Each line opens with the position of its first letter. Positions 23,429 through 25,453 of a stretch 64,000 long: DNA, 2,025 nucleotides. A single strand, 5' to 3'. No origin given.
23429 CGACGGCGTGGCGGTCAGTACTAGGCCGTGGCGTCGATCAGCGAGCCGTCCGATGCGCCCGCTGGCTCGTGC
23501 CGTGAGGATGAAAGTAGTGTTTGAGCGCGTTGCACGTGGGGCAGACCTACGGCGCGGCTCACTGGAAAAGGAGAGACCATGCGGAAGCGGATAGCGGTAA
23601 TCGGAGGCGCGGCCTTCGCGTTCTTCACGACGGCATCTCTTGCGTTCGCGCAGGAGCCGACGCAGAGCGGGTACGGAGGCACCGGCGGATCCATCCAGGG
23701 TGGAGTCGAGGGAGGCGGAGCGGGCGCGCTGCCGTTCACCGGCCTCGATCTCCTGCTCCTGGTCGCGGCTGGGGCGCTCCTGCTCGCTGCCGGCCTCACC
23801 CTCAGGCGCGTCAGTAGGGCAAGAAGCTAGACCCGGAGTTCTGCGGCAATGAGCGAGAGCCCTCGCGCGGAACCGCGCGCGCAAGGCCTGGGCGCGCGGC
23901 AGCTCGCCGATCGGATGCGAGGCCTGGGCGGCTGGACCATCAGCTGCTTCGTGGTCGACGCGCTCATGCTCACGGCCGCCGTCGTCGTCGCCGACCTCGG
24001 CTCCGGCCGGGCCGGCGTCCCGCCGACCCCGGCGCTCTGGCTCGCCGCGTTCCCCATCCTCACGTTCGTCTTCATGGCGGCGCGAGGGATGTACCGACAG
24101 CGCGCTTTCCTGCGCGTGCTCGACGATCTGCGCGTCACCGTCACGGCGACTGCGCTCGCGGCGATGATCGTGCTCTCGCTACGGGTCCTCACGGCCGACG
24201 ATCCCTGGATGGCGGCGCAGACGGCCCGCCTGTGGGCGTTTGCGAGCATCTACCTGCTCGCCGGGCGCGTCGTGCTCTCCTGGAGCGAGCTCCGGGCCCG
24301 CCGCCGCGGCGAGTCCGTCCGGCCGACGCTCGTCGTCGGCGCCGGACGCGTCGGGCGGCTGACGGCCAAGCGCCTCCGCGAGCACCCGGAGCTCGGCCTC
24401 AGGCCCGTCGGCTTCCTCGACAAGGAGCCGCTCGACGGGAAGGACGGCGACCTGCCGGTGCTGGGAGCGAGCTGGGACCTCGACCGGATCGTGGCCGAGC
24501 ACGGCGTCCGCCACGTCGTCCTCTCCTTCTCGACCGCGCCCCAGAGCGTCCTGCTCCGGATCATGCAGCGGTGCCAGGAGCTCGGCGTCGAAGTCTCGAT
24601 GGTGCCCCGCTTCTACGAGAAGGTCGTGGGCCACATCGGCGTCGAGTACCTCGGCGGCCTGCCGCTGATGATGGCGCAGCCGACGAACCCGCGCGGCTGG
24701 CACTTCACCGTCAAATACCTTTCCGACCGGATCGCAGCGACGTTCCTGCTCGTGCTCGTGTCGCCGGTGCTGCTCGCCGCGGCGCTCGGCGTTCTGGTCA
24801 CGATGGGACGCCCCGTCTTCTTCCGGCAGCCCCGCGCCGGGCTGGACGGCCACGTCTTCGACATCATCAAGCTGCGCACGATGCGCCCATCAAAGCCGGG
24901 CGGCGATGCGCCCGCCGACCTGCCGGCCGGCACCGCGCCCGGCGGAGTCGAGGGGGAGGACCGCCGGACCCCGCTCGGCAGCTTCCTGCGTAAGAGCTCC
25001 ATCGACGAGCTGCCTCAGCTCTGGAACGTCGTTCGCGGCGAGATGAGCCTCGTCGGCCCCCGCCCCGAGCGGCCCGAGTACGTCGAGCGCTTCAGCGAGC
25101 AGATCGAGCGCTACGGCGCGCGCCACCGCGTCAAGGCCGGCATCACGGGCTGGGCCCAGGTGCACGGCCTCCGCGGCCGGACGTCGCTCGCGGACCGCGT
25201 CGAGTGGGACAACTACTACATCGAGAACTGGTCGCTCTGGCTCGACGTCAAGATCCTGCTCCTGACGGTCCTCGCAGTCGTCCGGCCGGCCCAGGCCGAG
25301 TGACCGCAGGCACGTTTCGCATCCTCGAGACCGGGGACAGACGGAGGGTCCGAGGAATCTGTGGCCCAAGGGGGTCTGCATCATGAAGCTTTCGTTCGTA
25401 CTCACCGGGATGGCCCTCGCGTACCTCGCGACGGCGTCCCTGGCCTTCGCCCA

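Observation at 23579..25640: Two paralogous LPFTG mini-proteins bracket the priming glycosyltransferase of the polysaccharide locus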

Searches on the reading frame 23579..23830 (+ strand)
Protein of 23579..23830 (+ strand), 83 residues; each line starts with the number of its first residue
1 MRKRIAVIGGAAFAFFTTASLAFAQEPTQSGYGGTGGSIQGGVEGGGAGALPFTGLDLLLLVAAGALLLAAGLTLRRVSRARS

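Call 4: search_protein_families(library=pfam, proteins=[window:23579-23830:+], max_evalue=1)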
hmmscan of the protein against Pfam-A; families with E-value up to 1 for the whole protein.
window:23579-23830:+ (83 aa): 0 families

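Call 5: search_protein_families(library=ncbifam, proteins=[window:23579-23830:+], max_evalue=1)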
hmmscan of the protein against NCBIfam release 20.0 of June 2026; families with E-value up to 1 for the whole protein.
window:23579-23830:+ (83 aa): 2 families
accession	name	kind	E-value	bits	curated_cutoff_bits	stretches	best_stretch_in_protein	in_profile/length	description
NF058583.1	LAXTG_small_WW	exception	0.00071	19.2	65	1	42-82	10-49/54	LAXTG motif-containing small protein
NF049865.1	outer_TDE2508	subfamily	0.048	12.9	125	1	1-30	1-28/437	TDE2508 family outer membrane beta-barrel protein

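Call 14: find_homologous_proteins(query=window:23579-23827:+, max_evalue=0.01)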
Query seq(83 aa) (83 aa): 128 proteins with E <= 0.01 among 327 candidates; the best 120 are listed.
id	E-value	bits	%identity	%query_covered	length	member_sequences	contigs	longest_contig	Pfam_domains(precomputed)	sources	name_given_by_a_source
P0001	2.6e-41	156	100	100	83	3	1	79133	-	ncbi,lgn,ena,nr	ncbi:MAG TPA: hypothetical protein VK915_05690 [Gaiellaceae bacterium]|nr:hypothetical protein [Gaie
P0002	3.4e-28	115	61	100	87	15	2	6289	-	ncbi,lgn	-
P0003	4.5e-28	114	60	100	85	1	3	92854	-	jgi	jgi:hypothetical protein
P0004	4.5e-28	114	76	100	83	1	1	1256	-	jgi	-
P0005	1.1e-27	113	61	100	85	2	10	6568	-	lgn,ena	-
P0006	1.3e-27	113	61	100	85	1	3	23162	-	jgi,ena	jgi:hypothetical protein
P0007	2.2e-27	112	75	100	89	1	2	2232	-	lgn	-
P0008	2.9e-27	112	61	100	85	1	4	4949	-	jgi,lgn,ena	jgi:hypothetical protein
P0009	5.6e-27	111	75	98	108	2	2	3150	-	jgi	jgi:hypothetical protein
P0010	6.0e-27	111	63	100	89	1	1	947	-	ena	-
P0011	8.2e-27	110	72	98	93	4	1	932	-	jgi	jgi:hypothetical protein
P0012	9.6e-27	110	63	100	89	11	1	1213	-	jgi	jgi:hypothetical protein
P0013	1.3e-26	110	63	100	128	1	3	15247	-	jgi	jgi:hypothetical protein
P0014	1.5e-26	110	64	100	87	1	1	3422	-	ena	-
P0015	1.9e-26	109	69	98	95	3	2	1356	-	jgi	jgi:hypothetical protein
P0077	6.7e-23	98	69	98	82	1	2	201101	-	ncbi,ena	-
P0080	8.5e-23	98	60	100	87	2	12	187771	-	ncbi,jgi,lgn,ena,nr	ncbi:MAG TPA: hypothetical protein VFR63_05545 [Gaiellaceae bacterium]|jgi:hypothetical protein|nr:h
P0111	2.0e-14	71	46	98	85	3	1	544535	-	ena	-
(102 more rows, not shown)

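Call 17: find_encoding_contigs(protein=P0077, flank=10000, max_places=2)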
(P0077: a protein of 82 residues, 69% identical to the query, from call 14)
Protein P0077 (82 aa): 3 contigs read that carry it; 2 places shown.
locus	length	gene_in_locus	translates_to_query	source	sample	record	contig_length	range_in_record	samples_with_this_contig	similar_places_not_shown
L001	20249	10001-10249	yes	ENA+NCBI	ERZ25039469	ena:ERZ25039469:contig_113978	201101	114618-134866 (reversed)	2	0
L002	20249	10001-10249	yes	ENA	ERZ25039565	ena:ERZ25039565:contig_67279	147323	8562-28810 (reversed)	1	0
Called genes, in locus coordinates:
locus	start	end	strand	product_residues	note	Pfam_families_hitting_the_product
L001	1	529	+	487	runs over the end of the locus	PF01943:Polysacc_synt, PF13440:Polysacc_synt_3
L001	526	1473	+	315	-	PF00535:Glycos_transf_2, PF13641:Glyco_tranf_2_3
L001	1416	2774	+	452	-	PF02706:Wzz, PF13500:AAA_26 (faint), PF13807:GNVR (weak), PF01656:CbiA, PF10609:ParA, PF13614:AAA_31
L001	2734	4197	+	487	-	PF04932:Wzy_C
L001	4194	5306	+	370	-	PF13692:Glyco_trans_1_4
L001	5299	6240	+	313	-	PF00535:Glycos_transf_2, PF13641:Glyco_tranf_2_3, PF13632:Glyco_trans_2_3 (weak)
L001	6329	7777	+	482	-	PF00150:Cellulase (faint), PF11790:Glyco_hydro_cc (weak)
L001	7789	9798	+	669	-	PF04932:Wzy_C, PF14559:TPR_19 (faint)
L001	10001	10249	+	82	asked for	-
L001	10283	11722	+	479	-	PF13727:CoA_binding_3, PF02397:Bac_transf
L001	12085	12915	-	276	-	-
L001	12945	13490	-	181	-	PF00188:CAP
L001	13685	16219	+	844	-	PF02861:Clp_N, PF23569:NBD_SMAX1, PF00004:AAA, PF17871:AAA_lid_9, PF00004:AAA, PF07724:AAA_2, PF07728:AAA_5, PF10431:ClpB_D2-small, +11 more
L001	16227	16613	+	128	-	PF02627:CMD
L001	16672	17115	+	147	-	PF19850:DUF6325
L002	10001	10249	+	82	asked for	-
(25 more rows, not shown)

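Call 18: find_encoding_contigs(protein=P0111, flank=10000, max_places=2)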
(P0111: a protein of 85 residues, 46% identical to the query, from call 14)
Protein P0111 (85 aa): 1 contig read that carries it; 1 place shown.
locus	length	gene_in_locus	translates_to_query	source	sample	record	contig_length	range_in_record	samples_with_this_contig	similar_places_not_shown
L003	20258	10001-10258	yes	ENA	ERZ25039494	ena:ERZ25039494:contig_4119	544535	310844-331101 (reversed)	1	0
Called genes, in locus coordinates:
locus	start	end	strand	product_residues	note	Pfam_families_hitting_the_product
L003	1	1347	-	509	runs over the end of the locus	PF13614:AAA_31 (faint), PF01268:FTHFS (weak), PF01656:CbiA, PF10609:ParA (faint)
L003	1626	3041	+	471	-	PF00150:Cellulase (weak)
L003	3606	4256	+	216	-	PF00534:Glycos_transf_1, PF13692:Glyco_trans_1_4, PF13524:Glyco_trans_1_2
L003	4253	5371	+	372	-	PF13439:Glyco_transf_4, PF13579:Glyco_trans_4_4, PF20706:GT4-conflict (faint), PF00534:Glycos_transf_1, PF13692:Glyco_trans_1_4, PF13524:Glyco_trans_1_2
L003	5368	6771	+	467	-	PF01943:Polysacc_synt, PF13440:Polysacc_synt_3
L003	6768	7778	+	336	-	PF00535:Glycos_transf_2, PF13641:Glyco_tranf_2_3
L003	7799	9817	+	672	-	PF04932:Wzy_C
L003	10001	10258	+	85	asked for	-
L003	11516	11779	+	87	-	PF02397:Bac_transf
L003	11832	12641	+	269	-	PF13439:Glyco_transf_4, PF13579:Glyco_trans_4_4, PF00534:Glycos_transf_1 (weak)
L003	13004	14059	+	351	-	PF00535:Glycos_transf_2, PF13641:Glyco_tranf_2_3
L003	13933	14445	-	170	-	PF13692:Glyco_trans_1_4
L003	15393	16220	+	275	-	PF01061:ABC2_membrane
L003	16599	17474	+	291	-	PF14524:Wzt_C (weak)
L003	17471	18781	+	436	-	-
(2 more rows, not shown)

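Call 19: find_encoding_contigs(protein=P0080, flank=10000, max_places=3)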
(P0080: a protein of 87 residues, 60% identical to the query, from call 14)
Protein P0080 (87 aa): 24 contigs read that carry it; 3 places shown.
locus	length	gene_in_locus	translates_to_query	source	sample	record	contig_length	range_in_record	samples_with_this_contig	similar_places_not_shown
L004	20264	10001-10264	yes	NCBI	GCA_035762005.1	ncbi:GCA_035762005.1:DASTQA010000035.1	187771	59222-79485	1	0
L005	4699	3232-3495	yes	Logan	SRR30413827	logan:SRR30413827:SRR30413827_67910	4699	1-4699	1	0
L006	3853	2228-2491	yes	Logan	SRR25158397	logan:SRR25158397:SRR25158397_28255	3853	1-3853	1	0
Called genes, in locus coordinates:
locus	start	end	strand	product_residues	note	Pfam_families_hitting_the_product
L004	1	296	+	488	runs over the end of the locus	PF01943:Polysacc_synt, PF13440:Polysacc_synt_3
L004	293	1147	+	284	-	PF00535:Glycos_transf_2, PF13641:Glyco_tranf_2_3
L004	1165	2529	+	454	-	PF02706:Wzz, PF13807:GNVR (weak), PF01656:CbiA, PF10609:ParA (weak), PF13614:AAA_31 (weak)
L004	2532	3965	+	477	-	PF04932:Wzy_C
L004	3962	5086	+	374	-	PF00534:Glycos_transf_1 (weak), PF13692:Glyco_trans_1_4, PF13524:Glyco_trans_1_2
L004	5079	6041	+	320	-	PF00535:Glycos_transf_2, PF13641:Glyco_tranf_2_3, PF13632:Glyco_trans_2_3 (weak)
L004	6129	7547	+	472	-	-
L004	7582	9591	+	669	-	PF13432:TPR_16 (faint), PF04932:Wzy_C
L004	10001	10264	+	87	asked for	-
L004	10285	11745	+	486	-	PF13727:CoA_binding_3, PF02397:Bac_transf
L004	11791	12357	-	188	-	PF01872:RibD_C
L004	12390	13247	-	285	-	-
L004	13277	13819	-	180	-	PF00188:CAP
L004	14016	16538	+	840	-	PF02861:Clp_N, PF23569:NBD_SMAX1, PF00004:AAA, PF17871:AAA_lid_9, PF00004:AAA, PF07724:AAA_2, PF07728:AAA_5, PF10431:ClpB_D2-small, +12 more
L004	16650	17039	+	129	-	PF02627:CMD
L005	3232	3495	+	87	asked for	-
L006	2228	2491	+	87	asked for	-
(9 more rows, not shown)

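Call 22: find_related_loci(query=A1, collection=genome_contigs, flank=10000)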
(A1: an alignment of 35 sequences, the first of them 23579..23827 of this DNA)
Query A1 (83 aa) in genome_contigs; peptide patterns used: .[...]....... (x = any residue, [..] = any of these).
315 stretches matched a pattern; 161 encode a relative of the query (tblastn E <= 1e-3); the best 80 are kept; 80 distinct loci.
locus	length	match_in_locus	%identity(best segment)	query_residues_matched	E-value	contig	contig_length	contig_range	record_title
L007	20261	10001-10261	60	1-83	3e-26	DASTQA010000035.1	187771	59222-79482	MAG TPA_asm: Gaiellaceae bacterium isolate SMAG_U2211 k141_1380446, whole genome shotgun sequence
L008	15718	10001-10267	62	1-83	2e-24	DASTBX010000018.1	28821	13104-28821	MAG TPA_asm: Gaiellaceae bacterium isolate SMAG_U777 k141_899784, whole genome shotgun sequence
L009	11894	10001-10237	72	3-83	5e-21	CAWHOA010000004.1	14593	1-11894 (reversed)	MAG: uncultured Actinomycetes bacterium isolate MFD04850.bin.1.304 genome assembly, contig: contig_118714, whole genome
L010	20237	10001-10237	69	3-83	7e-21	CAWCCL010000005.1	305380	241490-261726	MAG: uncultured Actinomycetes bacterium isolate MFD00962.bin.2.73 genome assembly, contig: contig_15404, whole genome sh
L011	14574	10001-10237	70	3-83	5e-21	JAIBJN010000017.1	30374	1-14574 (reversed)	MAG: Actinomycetota bacterium isolate CR_Sed_300A_bin.97 scaffold_170, whole genome shotgun sequence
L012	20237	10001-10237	70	3-83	1e-20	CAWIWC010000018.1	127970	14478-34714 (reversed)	MAG: uncultured Actinomycetes bacterium isolate MFD04850.bin.1.100 genome assembly, contig: contig_6291, whole genome sh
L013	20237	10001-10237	69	3-83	3e-20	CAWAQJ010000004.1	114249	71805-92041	MAG: uncultured Actinomycetes bacterium isolate MFD02840.bin.1.400 genome assembly, contig: contig_11575, whole genome s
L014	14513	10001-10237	69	3-83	4e-20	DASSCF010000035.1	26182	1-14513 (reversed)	MAG TPA_asm: Gaiellaceae bacterium isolate SMAG_U914 k141_877517, whole genome shotgun sequence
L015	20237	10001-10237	68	3-83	5e-20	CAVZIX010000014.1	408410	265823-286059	MAG: uncultured Actinomycetes bacterium isolate MFD02360.bin.1.161 genome assembly, contig: contig_4299, whole genome sh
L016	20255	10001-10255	70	2-83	7e-20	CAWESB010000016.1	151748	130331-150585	MAG: uncultured Actinomycetes bacterium isolate MFD05088.bin.1.118 genome assembly, contig: contig_40460, whole genome s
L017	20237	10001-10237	69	3-83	2e-19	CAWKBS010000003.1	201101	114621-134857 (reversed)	MAG: uncultured Actinomycetes bacterium isolate MFD00962.bin.2.208 genome assembly, contig: contig_113978, whole genome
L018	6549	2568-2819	68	1-83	1e-18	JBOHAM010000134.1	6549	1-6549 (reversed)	MAG: Gaiellaceae bacterium isolate M3-S_metawrap_bin.263 k127_3088082, whole genome shotgun sequence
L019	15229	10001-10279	61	1-83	3e-17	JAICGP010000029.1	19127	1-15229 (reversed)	MAG: Thermoleophilia bacterium isolate CK_bin.5 k141_1766233_length_19127_cov_46.1195, whole genome shotgun sequence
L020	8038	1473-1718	49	14-83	2e-14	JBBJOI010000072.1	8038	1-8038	MAG: Gaiellaceae bacterium isolate RDP_SRG_17 NODE_5472_length_8038_cov_15.393461, whole genome shotgun sequence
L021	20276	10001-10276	45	1-81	2e-13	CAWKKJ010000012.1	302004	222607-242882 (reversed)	MAG: uncultured Thermoleophilaceae bacterium isolate MFD05454.bin.1.273 genome assembly, contig: contig_26748, whole gen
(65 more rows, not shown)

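Call 75: search_protein_representatives(alignment_id=A1)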
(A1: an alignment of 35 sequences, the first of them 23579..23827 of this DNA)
Query: 35 sequences, 82 profile positions. Proteins with E-value up to 0.001 (for the whole library): 2864; up to 1e-10: 429; up to 1e-30: 2. The best 150 are listed.
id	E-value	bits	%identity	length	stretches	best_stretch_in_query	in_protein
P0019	1.3e-33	131.2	-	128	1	1-82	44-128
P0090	3.0e-33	130.0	-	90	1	1-82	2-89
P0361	4.9e-29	116.4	-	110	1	2-82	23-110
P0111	5.0e-26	106.8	-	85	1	1-82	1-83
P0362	7.2e-22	93.5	-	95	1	2-82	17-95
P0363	7.8e-22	93.4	-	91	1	1-82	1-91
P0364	1.7e-21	92.3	-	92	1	2-81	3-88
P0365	2.0e-20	88.9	-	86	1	1-81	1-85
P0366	2.2e-20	88.7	-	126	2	20-81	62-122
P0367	9.4e-20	86.7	-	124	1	2-82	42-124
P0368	3.1e-19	85.0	-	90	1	1-81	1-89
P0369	3.5e-19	84.9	-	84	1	6-81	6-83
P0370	1.3e-18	83.0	-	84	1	3-81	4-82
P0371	2.9e-18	81.9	-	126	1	3-81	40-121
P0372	2.9e-18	81.9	-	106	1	1-81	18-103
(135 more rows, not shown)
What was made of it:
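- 23579..23830 (+): P1, an LPFTG mini-protein (83 aa). Signal peptide aa 1-24 (nt 23579-23650). Predicted mature carrier peptide Q25-T54, 30 aa (nt 23651-23740), with invariant Tyr32. LPFTG is aa 51-55, the TM helix about aa 56-75, and the tail is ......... There are 128 homologous clusters (call 14) and 2864 representatives (call 75).
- Checked: There are 128 homologous clusters at E<=0.01 in 5.8 billion proteins (call 14), and 2864 representatives at E<=0.001 in 1.84 billion (call 75).
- All of the best 150 of 2864 representatives are 67-139 aa (call 75).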

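Call 85: search_protein_families(library=pfam, alignment_id=A1, max_evalue=10)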
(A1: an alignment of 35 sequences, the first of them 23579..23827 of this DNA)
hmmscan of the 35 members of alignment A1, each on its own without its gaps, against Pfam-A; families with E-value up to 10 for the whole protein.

A. member 1, window:23579-23827:+ (83 aa): 1 family
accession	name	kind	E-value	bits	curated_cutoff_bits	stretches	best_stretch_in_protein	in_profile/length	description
PF05387.16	Chorion_3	-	1.6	8.5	22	1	21-72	15-58/277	Chorion family 3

B. families by the number of members that match (of 35 scanned): 7 families
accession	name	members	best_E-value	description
PF04956.18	TrbC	12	0.0052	TrbC/VIRB2 pilin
PF09534.15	Trp_oprn_chp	6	0.014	Tryptophan-associated transmembrane protein (Trp_oprn_chp)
PF00746.26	Gram_pos_anchor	3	2.9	LPXTG cell wall anchor motif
PF17197.9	DUF5134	2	0.011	Domain of unknown function (DUF5134)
PF11755.13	DUF3311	1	0.052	Protein of unknown function (DUF3311)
PF11511.13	RhodobacterPufX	1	0.3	Intrinsic membrane protein PufX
PF05387.16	Chorion_3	1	1.6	Chorion family 3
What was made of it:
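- On Sortase substrate (cell-wall sorting signal): Only 3 of 35 members hit PF00746, at E 2.9 (call 85).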

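Call 86: search_protein_families(library=ncbifam, alignment_id=A1, max_evalue=10)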
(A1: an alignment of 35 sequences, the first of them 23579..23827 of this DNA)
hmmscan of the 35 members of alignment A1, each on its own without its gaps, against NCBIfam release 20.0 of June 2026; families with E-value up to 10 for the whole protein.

A. member 1, window:23579-23827:+ (83 aa): 3 families
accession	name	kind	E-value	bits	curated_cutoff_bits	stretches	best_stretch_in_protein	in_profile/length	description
NF058583.1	LAXTG_small_WW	exception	0.00071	19.2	65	1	42-82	10-49/54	LAXTG motif-containing small protein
NF049865.1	outer_TDE2508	subfamily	0.048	12.9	125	1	1-30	1-28/437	TDE2508 family outer membrane beta-barrel protein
NF033902.0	iso_D2_wall_anc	subfamily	3.6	6.2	95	1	48-78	507-538/540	SpaH/EbpB family LPXTG-anchored major pilin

B. families by the number of members that match (of 35 scanned): 16 families
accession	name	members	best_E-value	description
NF058583.1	LAXTG_small_WW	21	7e-05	LAXTG motif-containing small protein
NF033902.0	iso_D2_wall_anc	13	0.19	SpaH/EbpB family LPXTG-anchored major pilin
NF006937.0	PRK09419.1-4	6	0.094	multifunctional 2',3'-cyclic-nucleotide 2'-phosphodiesterase/3'-nucleotidase/5'-nucleotidase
TIGR03773.1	anch_rpt_wall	4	0.0022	TIGR03773 family transporter-associated surface protein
NF049861.1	SCO2400_fam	3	0.15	SCO2400 family protein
NF049865.1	outer_TDE2508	2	0.048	TDE2508 family outer membrane beta-barrel protein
NF058571.1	GVDTG_CTERM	2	8.6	GVDTG sorting domain-containing protein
NF041599.1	reg_PtrA_PA2808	1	0.00061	co-regulatory protein PtrA N-terminal domain-containing protein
NF033636.1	acid_shock_Asr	1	0.051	acid resistance repetitive basic protein Asr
NF053612.1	anchor_PA1041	1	0.06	PA1041 family peptidoglycan-binding anchor lipoprotein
NF041349.1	XopI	1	0.082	type III secretion system effector F-box protein XopI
NF040942.2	hypo_ExtJ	1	0.091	selenite/tellurite reduction operon protein ExtJ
NF033846.1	Rumino_NPXTG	1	0.12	NPXTG-anchored protein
NF007769.1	PRK10455.1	1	0.17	ATP-independent periplasmic protein-refolding chaperone Spy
NF050135.1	DNAbindNdsB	1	0.58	DNA-binding protein NsdB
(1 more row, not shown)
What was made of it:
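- On NCBIfam NF058583 LAXTG_small_WW: The best of the 35 members reaches E 7e-5 (call 86).
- Closest known: NCBIfam NF058583, LAXTG motif-containing small protein. Same: 21 of 35 family members give sub-threshold hits to this model (call 86).
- There is a sub-threshold similarity to NCBIfam LAXTG_small_WW in 21 of 35 members (call 86).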

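Call 92: predict_structure(alignment_id=A1)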
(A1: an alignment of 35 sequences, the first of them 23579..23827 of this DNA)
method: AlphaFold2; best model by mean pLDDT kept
length: 83 residues; sequences in the alignment: 35
mean_pLDDT: 72.7   pTM: 0.36
mean pLDDT of the five models: 72.7, 72.0, 70.1, 69.8, 67.2
residues with pLDDT >= 90: 22; 70-90: 27; 50-70: 16; < 50: 18
segments of 3 or more residues with pLDDT < 50: 29-34, 36-46
pLDDT, mean of each block of 10 residues (from residue 1): 79 84 58 44 49 83 96 91 66
secondary structure, 60 per line:
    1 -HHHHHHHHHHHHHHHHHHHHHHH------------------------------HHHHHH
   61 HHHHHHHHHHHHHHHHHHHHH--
elements in order: H2-24 H55-81
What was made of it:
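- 23579..23830 (+): The AF2 model has helices 2-24 and 55-81, with residues 25-54 disordered (call 92).
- On Sortase substrate (cell-wall sorting signal): The AF2 model puts a helix at 2-24 (call 92).
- The mature segment is disordered (call 92). The peptide has no amphipathic or amyloid-type domain and is disordered (call 92).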

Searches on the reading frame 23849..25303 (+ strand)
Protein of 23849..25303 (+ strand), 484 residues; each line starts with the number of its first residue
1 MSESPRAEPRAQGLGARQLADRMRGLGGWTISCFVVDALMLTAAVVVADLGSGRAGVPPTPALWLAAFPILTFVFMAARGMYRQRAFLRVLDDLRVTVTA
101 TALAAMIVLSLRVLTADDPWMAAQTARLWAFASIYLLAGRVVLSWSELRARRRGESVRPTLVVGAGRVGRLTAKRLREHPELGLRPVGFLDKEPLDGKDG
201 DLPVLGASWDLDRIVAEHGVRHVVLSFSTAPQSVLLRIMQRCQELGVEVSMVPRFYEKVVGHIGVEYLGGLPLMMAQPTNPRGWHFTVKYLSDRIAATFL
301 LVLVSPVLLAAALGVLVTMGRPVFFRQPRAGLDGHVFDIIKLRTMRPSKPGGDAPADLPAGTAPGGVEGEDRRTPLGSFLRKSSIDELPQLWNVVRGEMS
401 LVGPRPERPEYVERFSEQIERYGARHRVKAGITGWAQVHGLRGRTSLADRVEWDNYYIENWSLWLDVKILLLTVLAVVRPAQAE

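Call 4: search_protein_families(library=pfam, proteins=[window:23849-25303:+], max_evalue=1)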
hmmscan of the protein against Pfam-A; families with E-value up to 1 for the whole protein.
window:23849-25303:+ (484 aa): 2 families
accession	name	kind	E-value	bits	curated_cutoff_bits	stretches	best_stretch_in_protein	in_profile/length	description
PF02397.22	Bac_transf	-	2.1e-60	203.8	27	1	289-478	1-178/179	Bacterial sugar transferase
PF13727.12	CoA_binding_3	-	6.4e-14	52.8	25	1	78-253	2-175/175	CoA-binding domain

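Call 5: search_protein_families(library=ncbifam, proteins=[window:23849-25303:+], max_evalue=1)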
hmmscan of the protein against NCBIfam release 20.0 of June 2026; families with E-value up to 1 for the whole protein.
window:23849-25303:+ (484 aa): 10 families
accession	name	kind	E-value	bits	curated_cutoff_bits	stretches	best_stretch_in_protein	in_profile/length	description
TIGR03025.1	EPS_sugtrans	subfamily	3.2e-118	395.8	295.55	1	36-483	2-444/445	exopolysaccharide biosynthesis polyprenyl glycosylphosphotransferase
TIGR03023.1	WcaJ_sugtrans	equivalog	1.6e-107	360.6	410.75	1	55-481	25-450/453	undecaprenyl-phosphate glucose phosphotransferase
TIGR03013.1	EpsB_2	subfamily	1.2e-72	245.5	393.35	1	67-478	37-437/443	TIGR03013 family XrtA/PEP-CTERM system glycosyltransferase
TIGR03022.1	WbaP_sugtrans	subfamily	3.3e-67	227.7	403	2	372-479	348-451/456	undecaprenyl-phosphate galactose phosphotransferase WbaP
NF007518.0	PRK10124.1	equivalog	8.6e-59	199.5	684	1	81-475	68-455/464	undecaprenyl-phosphate glucose phosphotransferase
NF050817.1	PolSacchBiosHfsE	equivalog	2.8e-43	148.3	750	1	71-475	60-457/467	polysaccharide biosynthesis protein HfsE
NF041877.1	EPS_EpsZ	equivalog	4.4e-43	147.6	800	1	35-478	13-453/459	exopolysaccharide biosynthesis polyisoprenyl-phosphate hexose-1-phosphate transferase EpsZ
NF052601.1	undeca_RfbP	equivalog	5.9e-35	120.7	330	2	371-481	133-239/244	undecaprenyl-phosphate galactose phosphotransferase family protein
NF011751.0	PRK15204.1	equivalog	4.5e-30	104.7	907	1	128-479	120-471/476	undecaprenyl-phosphate galactose phosphotransferase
NF045514.1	glycotran_HepC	equivalog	2.4e-24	85.9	140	1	276-406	104-211/220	heterocyst development glycosyltransferase HepC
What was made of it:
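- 23849..25303 (+): Polyprenyl-phosphate glycosyl-1-phosphate transferase (the priming transferase; CoA_binding_3 + Bac_transf). NCBIfam TIGR03025 EPS_sugtrans scores 395.8 bits against a cutoff of 295.55 (calls 4, 5).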
